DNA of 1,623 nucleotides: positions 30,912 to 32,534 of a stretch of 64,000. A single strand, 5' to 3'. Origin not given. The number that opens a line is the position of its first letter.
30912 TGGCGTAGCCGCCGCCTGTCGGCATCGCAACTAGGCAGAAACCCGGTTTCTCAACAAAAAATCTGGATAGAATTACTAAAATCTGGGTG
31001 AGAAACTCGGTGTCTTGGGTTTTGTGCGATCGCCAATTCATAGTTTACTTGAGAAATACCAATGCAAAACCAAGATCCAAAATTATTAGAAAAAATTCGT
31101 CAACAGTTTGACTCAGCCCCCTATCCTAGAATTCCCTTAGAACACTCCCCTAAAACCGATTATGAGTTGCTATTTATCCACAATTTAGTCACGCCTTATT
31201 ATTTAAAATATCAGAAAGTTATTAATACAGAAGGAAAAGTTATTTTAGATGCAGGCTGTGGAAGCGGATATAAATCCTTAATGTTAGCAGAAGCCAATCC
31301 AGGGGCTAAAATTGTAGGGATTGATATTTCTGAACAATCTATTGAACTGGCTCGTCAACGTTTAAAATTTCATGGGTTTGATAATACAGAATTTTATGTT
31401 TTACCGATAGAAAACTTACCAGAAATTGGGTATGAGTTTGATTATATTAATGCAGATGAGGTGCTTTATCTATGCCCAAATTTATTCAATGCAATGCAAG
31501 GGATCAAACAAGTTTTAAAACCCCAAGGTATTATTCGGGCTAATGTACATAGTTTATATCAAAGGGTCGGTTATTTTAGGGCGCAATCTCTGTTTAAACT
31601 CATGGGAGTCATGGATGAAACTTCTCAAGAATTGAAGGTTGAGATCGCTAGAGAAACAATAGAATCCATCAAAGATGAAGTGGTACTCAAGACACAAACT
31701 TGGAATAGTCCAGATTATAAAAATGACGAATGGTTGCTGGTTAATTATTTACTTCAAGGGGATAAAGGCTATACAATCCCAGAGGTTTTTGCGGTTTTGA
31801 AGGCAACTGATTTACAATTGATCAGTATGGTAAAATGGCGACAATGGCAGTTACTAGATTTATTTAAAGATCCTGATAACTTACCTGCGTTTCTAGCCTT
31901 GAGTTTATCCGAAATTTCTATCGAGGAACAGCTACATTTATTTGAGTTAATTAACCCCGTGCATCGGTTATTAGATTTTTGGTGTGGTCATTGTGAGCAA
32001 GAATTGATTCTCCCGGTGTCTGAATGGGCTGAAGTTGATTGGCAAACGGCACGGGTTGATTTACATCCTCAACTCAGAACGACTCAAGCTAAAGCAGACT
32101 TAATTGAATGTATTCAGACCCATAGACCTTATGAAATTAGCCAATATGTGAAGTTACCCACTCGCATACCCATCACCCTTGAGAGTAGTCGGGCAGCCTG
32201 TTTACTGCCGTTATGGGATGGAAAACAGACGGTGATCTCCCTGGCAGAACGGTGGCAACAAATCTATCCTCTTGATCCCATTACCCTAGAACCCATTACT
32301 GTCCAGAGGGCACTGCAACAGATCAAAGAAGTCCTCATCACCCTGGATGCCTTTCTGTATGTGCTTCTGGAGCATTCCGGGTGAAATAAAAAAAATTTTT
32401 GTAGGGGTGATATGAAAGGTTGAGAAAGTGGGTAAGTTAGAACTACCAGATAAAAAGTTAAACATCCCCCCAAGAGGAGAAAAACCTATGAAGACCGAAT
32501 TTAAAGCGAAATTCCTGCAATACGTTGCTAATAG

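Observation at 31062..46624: Pilin-linked glycosylation and O-methylation island: pilA flanked by two TPR-GT41 (OGT-like) enzymes, a GT4 protein, and a 1383-aa enzyme with four methyltransferase domains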

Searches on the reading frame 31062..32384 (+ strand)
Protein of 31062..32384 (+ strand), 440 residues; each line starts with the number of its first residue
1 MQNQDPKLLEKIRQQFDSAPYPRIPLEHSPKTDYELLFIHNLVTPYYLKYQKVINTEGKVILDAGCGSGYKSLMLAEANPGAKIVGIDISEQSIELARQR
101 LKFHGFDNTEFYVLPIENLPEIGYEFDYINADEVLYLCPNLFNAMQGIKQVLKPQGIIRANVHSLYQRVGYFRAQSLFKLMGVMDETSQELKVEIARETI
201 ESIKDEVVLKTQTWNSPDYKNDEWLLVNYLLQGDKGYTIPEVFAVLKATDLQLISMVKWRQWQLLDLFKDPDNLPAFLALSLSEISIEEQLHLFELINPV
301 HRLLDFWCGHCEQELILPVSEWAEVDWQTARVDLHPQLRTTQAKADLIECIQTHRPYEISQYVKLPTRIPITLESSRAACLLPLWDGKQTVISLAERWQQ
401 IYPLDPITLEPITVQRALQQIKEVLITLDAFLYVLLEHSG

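Call 4: search_protein_families(library=pfam, proteins=[window:31062-32384:+], max_evalue=0.01)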
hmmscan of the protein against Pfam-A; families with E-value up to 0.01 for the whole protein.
window:31062-32384:+ (440 aa): 18 families
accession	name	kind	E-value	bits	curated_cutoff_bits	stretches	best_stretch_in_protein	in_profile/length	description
PF13847.12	Methyltransf_31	-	1.7e-28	99.6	27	1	56-173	2-114/145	Methyltransferase domain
PF13649.12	Methyltransf_25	-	2.6e-17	63.7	27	1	61-156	1-97/97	Methyltransferase domain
PF08242.18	Methyltransf_12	-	6.5e-17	62.5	30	1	62-158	1-98/98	Methyltransferase domain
PF08241.18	Methyltransf_11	-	1e-15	58.6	21.2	1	62-158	1-93/95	Methyltransferase domain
PF13489.12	Methyltransf_23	-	8.4e-10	39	27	1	55-159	20-115/164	Methyltransferase domain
PF01209.24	Ubie_methyltran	-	5.4e-09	36.2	20.1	1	53-159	43-150/233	ubiE/COQ5 methyltransferase family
PF05175.20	MTS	-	6.4e-08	32.9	23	1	56-112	30-86/170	Methyltransferase small domain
PF08003.17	Methyltransf_9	-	1.2e-07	31.5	23.8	1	55-157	113-214/315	Protein of unknown function (DUF1698)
PF06325.19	PrmA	-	4.5e-06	26.8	22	1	54-158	158-256/296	Ribosomal protein L11 methyltransferase (PrmA)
PF01135.25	PCMT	-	1.2e-05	25.6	20.3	1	13-111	30-128/210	Protein-L-isoaspartate(D-aspartate) O-methyltransferase (PCMT)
PF02390.23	Methyltransf_4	-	1.6e-05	24.9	24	1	59-109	3-53/173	Putative methyltransferase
PF24675.1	NpmA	-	3.7e-05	23.6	60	1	49-121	15-91/214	16S rRNA (adenine(1408)-N(1))-methyltransferase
PF02353.26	CMAS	-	4.4e-05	23.4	27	1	50-130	55-132/273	Mycolic acid cyclopropane synthetase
PF13679.12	Methyltransf_32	-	7.5e-05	23.2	27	1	55-115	23-88/143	Methyltransferase domain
PF03848.20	TehB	-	0.0015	18.5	20.4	1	57-136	31-106/193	Tellurite resistance protein TehB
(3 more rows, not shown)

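Call 20: search_protein_families(library=ncbifam, proteins=[window:31062-32384:+], max_evalue=0.001)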
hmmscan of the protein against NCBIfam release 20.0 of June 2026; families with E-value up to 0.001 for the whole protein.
window:31062-32384:+ (440 aa): 49 families (the best 25 are shown)
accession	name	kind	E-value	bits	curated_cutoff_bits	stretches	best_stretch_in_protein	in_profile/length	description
NF047649.1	MTase_UXPK_star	exception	2.1e-13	49.9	460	1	57-157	77-178/283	methyltransferase/UXPK-star double selenoprotein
NF008823.0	PRK11873.1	subfamily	7.2e-13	48.6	263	1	57-158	77-179/272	arsenite methyltransferase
TIGR02072.1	BioC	equivalog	3e-12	46.9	184.95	1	50-158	29-130/244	malonyl-ACP O-methyltransferase BioC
TIGR02021.1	BchM-ChlM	equivalog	5.3e-12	45.6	158.9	1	55-135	52-128/218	magnesium protoporphyrin IX methyltransferase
NF040539.1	AST_met_ArsM_2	exception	5.7e-12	46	240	1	52-158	51-161/262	putative arsinothricin biosynthesis methyltransferase ArsM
NF041536.1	ArsM_DUF2284_UU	exception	8.5e-12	44.1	575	1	56-157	75-177/459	arsenite methyltransferase/DUF2284 domain selenoprotein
TIGR01983.1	UbiG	equivalog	8.6e-12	44.8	102.95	1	38-158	32-149/228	bifunctional 2-polyprenyl-6-hydroxyphenol methylase/3-demethylubiquinol 3-O-methyltransferase UbiG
NF045667.1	MTase_DVU1556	equivalog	2.3e-11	43.5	155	1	56-158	21-117/213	DVU_1556 family methyltransferase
NF041537.1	ArsM_AhpD_UU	exception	4.8e-11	42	510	1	56-157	75-177/345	arsenite methyltransferase/AhpD domain selenoprotein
TIGR00091.1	TIGR00091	equivalog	2.1e-09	37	112.65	1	46-111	5-70/194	tRNA (guanosine(46)-N7)-methyltransferase TrmB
NF011650.0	PRK15068.1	equivalog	2.6e-09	36.4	209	1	51-156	112-221/324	tRNA 5-methoxyuridine(34)/uridine 5-oxyacetic acid(34) synthase CmoB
TIGR00452.1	TIGR00452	equivalog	7.1e-09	34.9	275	1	53-156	113-215/316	tRNA 5-methoxyuridine(34)/uridine 5-oxyacetic acid(34) synthase CmoB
NF043040.1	corrin_prot_MT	hypoth_equivalog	9.2e-09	35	180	1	53-156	37-143/216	corrinoid protein-associated methyltransferase CpaM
NF007610.0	PRK10258.1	equivalog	9.8e-09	34.9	342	1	59-158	44-136/251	malonyl-ACP O-methyltransferase BioC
TIGR02752.1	MenG_heptapren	equivalog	1.4e-08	34.5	419.85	1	56-160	44-149/231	demethylmenaquinone methyltransferase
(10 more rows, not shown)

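Call 50: find_related_loci(query=A4, collection=metagenome_contigs, flank=6000)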
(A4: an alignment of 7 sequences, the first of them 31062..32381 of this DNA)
Query A4 (440 aa) in metagenome_contigs; peptide patterns used: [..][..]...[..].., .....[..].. (x = any residue, [..] = any of these).
600 stretches matched a pattern (row limit reached: there are more); 339 encode a relative of the query (tblastn E <= 1e-3); the best 80 are kept; 80 distinct loci.
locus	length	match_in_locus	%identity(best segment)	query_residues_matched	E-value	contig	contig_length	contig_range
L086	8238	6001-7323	71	1-440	0e+0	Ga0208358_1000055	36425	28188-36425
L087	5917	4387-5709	70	1-440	0e+0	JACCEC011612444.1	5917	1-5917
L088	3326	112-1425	65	1-437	0e+0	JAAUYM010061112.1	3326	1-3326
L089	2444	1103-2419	62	1-438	0e+0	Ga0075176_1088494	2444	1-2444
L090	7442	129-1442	61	1-438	0e+0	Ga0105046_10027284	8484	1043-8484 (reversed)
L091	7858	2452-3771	60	1-440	0e+0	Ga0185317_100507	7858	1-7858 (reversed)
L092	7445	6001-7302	62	8-440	0e+0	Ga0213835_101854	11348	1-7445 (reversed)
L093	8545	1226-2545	59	1-440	0e+0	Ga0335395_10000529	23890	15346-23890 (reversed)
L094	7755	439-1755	59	1-438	0e+0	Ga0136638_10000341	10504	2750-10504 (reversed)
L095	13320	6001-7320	61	1-439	0e+0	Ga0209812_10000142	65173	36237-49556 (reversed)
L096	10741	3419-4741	58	1-440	0e+0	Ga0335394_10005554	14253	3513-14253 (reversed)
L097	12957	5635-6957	58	1-440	4e-180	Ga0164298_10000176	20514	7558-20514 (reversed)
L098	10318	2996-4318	59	1-438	5e-180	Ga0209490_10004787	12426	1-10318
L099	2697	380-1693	59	1-438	0e+0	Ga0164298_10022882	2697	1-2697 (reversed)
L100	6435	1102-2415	59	1-437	7e-178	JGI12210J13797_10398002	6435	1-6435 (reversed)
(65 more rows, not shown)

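Call 70: search_solved_structures(query=A4, max_evalue=0.000001)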
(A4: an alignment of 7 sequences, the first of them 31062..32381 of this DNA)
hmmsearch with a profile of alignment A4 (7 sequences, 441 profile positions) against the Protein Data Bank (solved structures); distinct sequences matched with E-value up to 0.000001: 13.
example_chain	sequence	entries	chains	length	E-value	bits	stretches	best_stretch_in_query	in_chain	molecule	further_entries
8hkr_A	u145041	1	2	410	2.4e-18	69.3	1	61-258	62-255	Protein lysine methyltransferase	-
3mgg_A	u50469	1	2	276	4.6e-16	61.8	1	58-158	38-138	Methyltransferase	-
6uak_A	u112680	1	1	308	6.5e-12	48.1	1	60-160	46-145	SAM dependent methyltransferase LahSB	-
5dnk_A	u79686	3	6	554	1.1e-11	47.4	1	16-156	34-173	protein lysine methyltransferase 1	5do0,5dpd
5doo_A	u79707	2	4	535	5.2e-11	45.1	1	61-158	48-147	protein lysine methyltransferase 2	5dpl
8rdl_A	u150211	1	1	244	2.7e-10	42.7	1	53-157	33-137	ToxA protein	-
5je3_A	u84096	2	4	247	6.5e-09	38.2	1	54-157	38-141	Methyl transferase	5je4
5jdy_A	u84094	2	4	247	6.5e-09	38.2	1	54-157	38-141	Methyl transferase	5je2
5jdz_A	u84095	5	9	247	6.5e-09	38.2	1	54-157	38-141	Methyl transferase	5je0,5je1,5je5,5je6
6uv6_A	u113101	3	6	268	2e-08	36.6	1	58-158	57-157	D-glucose O-methyltransferase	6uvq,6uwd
3sm3_A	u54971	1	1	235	7.6e-08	34.7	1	57-153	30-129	SAM-dependent methyltransferases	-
3bus_A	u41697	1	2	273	9.3e-08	34.4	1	60-158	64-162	Methyltransferase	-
1ve3_A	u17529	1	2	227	5.7e-07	31.8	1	54-157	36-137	hypothetical protein PH0226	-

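Call 71: search_solved_structures(query=A4, max_evalue=1e-10, show_alignments=5)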
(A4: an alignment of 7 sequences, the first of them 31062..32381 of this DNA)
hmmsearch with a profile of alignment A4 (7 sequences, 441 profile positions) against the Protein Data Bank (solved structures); distinct sequences matched with E-value up to 1e-10: 5.
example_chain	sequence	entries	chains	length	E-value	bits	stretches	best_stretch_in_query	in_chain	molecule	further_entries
8hkr_A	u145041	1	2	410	2.4e-18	69.3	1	61-258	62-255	Protein lysine methyltransferase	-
3mgg_A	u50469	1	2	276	4.6e-16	61.8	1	58-158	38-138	Methyltransferase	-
6uak_A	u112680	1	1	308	6.5e-12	48.1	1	60-160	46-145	SAM dependent methyltransferase LahSB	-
5dnk_A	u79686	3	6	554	1.1e-11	47.4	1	16-156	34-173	protein lysine methyltransferase 1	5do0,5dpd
5doo_A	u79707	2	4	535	5.2e-11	45.1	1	61-158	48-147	protein lysine methyltransferase 2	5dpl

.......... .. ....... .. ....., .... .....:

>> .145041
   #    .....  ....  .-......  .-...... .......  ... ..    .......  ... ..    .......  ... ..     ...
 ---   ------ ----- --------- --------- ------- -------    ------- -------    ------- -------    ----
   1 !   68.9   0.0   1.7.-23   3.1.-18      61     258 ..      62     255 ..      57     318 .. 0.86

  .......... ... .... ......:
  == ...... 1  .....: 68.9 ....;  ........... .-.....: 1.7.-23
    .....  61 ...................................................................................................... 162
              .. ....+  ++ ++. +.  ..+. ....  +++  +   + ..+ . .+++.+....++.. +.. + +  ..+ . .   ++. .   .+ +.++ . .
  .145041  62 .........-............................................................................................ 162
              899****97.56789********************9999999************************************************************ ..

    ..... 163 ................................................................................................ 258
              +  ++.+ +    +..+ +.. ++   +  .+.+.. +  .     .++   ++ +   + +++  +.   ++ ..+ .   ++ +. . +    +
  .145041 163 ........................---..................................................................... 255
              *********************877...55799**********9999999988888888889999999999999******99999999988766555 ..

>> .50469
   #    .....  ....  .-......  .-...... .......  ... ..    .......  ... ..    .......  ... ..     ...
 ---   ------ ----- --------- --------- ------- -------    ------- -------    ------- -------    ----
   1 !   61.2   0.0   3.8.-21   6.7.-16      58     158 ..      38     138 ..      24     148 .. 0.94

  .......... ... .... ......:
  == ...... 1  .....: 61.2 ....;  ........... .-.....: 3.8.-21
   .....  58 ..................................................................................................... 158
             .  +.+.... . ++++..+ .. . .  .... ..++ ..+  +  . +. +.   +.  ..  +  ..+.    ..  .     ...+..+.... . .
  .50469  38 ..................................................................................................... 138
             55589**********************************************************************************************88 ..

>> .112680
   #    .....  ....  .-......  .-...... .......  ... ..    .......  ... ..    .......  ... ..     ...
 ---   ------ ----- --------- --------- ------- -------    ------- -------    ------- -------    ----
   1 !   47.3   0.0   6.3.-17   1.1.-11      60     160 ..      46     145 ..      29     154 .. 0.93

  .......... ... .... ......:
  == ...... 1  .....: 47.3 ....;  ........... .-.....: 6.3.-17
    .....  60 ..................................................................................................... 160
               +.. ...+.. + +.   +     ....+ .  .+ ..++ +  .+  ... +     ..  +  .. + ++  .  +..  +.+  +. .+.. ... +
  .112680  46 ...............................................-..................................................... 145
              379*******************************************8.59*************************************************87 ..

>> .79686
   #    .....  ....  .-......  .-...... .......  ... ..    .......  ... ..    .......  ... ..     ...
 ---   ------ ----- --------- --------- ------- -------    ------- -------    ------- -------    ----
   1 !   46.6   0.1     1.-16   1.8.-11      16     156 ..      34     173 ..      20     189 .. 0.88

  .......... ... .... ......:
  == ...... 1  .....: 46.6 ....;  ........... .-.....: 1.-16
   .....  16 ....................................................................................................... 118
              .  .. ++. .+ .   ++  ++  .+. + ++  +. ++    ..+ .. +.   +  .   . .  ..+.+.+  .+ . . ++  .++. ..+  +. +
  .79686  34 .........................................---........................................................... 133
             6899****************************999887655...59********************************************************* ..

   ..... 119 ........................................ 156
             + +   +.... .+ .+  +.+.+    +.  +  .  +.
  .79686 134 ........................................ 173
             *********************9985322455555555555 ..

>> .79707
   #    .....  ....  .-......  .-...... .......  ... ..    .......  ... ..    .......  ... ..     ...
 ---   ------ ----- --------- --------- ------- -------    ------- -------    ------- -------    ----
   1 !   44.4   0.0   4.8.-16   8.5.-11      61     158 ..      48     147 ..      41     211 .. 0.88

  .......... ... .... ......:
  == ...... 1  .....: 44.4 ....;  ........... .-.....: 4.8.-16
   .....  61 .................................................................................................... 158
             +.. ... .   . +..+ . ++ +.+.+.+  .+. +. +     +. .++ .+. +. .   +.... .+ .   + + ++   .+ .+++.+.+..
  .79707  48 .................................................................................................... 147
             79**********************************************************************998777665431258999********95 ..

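Call 83: search_protein_representatives(protein=window:31062-32381:+)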
Query: 440 residues. Proteins with E-value up to 0.001 (for the whole library): 10164; up to 1e-10: 630; up to 1e-30: 114. The best 150 are listed.
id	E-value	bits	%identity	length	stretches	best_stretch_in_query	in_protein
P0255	5.7e-140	483.3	51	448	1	7-437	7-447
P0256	7.2e-134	463.2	49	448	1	5-437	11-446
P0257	2.7e-126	438.2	52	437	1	8-436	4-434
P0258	6.9e-121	420.4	46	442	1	9-439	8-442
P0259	7.7e-121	420.2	46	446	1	1-438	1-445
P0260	2.2e-118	412.1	47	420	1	23-434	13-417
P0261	5.2e-118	410.9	44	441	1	6-436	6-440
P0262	2.2e-117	408.8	55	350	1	96-436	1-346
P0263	1.5e-116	406.1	45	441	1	4-437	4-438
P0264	2.9e-115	401.9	43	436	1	9-436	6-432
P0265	1.1e-114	400.0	45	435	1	7-436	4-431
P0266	2.1e-113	395.7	56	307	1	4-307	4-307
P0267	3.1e-113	395.2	44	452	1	8-439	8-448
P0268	7.1e-112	390.7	44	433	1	8-437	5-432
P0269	2.9e-111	388.7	44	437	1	9-436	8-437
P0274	2.4e-108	379.1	41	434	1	5-439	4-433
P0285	5.8e-99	348.1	40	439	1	10-426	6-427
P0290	1.6e-94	333.5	37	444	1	7-438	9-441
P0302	5.2e-82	292.3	35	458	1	7-437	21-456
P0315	1.5e-70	254.5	33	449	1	11-438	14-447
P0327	2.1e-59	217.8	34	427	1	9-439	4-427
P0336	7.1e-51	189.7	29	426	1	12-426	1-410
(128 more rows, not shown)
